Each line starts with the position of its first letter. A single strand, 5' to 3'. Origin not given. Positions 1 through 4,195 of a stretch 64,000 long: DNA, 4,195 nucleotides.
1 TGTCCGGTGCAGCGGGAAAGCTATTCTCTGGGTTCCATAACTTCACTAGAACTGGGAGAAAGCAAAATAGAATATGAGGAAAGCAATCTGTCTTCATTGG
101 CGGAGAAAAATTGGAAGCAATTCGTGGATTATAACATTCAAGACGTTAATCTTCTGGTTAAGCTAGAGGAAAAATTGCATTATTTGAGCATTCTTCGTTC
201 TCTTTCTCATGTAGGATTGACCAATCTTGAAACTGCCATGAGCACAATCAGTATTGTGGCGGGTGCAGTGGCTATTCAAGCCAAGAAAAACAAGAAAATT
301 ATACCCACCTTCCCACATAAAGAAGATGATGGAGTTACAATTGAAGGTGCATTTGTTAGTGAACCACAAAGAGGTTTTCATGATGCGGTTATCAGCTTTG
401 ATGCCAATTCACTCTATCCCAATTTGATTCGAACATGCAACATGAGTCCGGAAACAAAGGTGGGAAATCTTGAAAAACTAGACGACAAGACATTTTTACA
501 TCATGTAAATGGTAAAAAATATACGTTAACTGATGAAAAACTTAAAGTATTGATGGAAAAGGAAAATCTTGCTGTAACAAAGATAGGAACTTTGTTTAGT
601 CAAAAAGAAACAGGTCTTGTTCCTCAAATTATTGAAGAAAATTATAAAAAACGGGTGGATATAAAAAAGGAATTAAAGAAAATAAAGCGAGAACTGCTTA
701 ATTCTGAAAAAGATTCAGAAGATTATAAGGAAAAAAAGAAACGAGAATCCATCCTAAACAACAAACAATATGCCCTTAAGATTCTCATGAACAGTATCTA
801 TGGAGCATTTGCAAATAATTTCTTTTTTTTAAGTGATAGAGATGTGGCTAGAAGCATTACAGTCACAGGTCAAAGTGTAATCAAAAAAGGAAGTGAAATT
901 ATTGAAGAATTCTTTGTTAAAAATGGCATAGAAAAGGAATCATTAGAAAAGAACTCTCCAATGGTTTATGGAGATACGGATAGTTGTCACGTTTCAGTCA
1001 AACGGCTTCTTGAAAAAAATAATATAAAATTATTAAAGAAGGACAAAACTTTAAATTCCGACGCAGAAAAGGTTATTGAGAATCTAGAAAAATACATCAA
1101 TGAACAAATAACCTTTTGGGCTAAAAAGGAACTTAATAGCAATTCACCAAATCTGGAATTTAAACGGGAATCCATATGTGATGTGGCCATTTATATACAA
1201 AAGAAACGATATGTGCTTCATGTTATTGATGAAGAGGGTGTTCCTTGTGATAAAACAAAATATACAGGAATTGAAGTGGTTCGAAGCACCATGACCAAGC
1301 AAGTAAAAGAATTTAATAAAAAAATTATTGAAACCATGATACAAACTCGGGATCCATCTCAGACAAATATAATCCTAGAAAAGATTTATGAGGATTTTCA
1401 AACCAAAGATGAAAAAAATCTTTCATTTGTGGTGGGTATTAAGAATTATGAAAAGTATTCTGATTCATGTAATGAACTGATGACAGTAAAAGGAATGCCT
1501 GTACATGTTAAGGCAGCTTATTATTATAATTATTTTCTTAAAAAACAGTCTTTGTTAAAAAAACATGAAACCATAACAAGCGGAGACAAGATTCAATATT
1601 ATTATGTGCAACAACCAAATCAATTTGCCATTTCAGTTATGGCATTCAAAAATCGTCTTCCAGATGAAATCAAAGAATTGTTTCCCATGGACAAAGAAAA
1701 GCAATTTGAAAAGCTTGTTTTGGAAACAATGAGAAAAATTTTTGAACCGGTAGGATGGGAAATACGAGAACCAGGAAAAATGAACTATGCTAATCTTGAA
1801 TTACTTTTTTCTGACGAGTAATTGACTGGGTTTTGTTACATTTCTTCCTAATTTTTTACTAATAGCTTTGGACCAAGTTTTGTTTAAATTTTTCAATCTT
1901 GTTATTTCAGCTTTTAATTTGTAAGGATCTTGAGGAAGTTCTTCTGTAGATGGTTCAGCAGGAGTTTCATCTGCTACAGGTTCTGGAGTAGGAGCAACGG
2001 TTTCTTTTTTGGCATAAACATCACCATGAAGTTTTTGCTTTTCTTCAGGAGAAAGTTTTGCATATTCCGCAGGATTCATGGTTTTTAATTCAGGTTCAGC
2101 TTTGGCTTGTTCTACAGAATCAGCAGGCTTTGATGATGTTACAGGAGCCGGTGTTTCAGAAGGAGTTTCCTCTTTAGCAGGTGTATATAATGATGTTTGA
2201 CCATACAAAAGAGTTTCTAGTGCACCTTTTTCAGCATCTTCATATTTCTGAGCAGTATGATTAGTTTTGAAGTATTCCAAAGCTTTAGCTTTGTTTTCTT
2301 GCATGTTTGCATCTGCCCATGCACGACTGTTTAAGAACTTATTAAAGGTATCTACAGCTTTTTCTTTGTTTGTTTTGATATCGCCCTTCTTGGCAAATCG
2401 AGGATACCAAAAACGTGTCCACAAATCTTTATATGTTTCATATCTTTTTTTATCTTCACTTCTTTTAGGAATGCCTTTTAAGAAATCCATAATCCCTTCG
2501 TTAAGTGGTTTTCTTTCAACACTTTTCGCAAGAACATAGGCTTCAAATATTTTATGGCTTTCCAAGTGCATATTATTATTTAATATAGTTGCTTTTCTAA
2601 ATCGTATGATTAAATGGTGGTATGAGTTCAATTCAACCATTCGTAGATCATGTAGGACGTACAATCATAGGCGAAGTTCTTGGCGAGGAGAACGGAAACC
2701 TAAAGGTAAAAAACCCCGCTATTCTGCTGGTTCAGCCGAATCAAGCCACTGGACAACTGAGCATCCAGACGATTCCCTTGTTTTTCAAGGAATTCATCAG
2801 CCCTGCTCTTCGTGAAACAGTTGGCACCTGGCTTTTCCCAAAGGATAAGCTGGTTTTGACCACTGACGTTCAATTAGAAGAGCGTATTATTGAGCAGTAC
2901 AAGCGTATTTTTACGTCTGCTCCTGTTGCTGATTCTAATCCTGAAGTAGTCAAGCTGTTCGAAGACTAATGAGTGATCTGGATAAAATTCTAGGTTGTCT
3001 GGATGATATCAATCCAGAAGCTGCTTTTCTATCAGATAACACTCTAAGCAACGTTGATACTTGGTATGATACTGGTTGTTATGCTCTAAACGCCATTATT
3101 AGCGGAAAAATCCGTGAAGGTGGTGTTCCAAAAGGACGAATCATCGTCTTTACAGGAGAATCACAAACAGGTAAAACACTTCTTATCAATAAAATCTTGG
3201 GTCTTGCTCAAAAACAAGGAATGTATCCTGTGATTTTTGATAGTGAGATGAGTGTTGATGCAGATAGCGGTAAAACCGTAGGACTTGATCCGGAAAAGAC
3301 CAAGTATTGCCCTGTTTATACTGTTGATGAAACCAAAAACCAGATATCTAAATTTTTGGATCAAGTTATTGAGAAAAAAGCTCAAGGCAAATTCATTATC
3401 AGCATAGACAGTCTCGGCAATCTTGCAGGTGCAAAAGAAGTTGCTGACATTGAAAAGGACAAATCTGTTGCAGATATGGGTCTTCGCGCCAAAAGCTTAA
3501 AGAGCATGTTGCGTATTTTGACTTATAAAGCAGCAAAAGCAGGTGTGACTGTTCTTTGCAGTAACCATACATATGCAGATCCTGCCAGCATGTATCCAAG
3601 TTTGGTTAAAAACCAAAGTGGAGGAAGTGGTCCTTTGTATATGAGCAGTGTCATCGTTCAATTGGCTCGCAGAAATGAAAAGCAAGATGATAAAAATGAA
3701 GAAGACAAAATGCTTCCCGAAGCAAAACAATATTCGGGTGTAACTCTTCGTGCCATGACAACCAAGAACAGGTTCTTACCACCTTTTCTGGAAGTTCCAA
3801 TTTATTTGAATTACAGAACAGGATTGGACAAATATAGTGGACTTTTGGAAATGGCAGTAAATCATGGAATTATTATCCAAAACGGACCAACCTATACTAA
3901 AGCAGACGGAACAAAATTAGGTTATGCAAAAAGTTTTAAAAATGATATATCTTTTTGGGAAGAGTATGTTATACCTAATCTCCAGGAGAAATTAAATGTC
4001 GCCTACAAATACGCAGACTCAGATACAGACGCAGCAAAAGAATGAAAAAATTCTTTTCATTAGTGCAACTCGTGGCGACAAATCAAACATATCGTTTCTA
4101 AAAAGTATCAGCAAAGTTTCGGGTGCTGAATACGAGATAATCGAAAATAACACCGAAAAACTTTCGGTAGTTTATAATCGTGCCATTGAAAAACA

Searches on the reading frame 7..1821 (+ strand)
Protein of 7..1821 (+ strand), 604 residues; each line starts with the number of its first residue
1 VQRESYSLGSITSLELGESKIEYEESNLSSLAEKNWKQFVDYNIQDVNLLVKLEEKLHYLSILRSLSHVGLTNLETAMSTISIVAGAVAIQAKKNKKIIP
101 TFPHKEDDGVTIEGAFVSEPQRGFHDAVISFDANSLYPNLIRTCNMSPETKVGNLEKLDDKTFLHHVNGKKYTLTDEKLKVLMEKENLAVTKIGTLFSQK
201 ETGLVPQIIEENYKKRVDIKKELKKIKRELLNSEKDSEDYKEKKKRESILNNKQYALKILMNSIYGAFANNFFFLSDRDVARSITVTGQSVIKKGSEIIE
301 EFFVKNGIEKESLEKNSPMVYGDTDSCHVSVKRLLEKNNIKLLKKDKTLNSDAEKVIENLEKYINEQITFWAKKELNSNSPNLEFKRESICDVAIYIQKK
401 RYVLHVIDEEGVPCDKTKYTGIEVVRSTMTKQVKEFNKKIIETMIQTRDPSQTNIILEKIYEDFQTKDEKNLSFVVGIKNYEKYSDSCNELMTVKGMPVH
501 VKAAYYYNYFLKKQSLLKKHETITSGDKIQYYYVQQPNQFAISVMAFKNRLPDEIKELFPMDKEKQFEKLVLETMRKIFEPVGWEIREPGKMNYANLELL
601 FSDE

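Call 16: search_protein_families(library=phrogs, proteins=[window:7-1821:+], max_evalue=0.0001)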
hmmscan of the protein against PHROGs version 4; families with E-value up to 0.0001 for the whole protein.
window:7-1821:+ (604 aa): 5 families
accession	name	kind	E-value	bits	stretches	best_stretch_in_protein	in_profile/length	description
phrog_262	-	DNA, RNA and nucleotide metabolism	2.5e-130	437.1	1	2-601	273-851/856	DNA polymerase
phrog_1918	-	DNA, RNA and nucleotide metabolism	1.9e-62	212.5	1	227-590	12-374/382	DNA polymerase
phrog_2062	-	DNA, RNA and nucleotide metabolism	3.8e-44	152.1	1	2-235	274-494/502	DNA polymerase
phrog_2927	-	DNA, RNA and nucleotide metabolism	6.8e-10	39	1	177-304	84-201/710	DNA polymerase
phrog_27191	-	DNA, RNA and nucleotide metabolism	4.2e-08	34.1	1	245-328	34-113/230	DNA polymerase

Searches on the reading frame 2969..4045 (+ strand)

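Call 16: search_protein_families(library=phrogs, proteins=[window:2969-4045:+], max_evalue=0.0001)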
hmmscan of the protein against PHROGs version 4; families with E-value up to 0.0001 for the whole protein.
window:2969-4045:+ (358 aa): 3 families
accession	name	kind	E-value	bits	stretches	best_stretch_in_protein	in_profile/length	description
phrog_97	-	other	2.5e-57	196.2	2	11-243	28-258/506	UvsX-like recombinase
phrog_8337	-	DNA, RNA and nucleotide metabolism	1.3e-30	107.8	1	15-232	32-239/273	DNA repair protein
phrog_9666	-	unknown function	2.3e-05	23.8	0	22-85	18-78/779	-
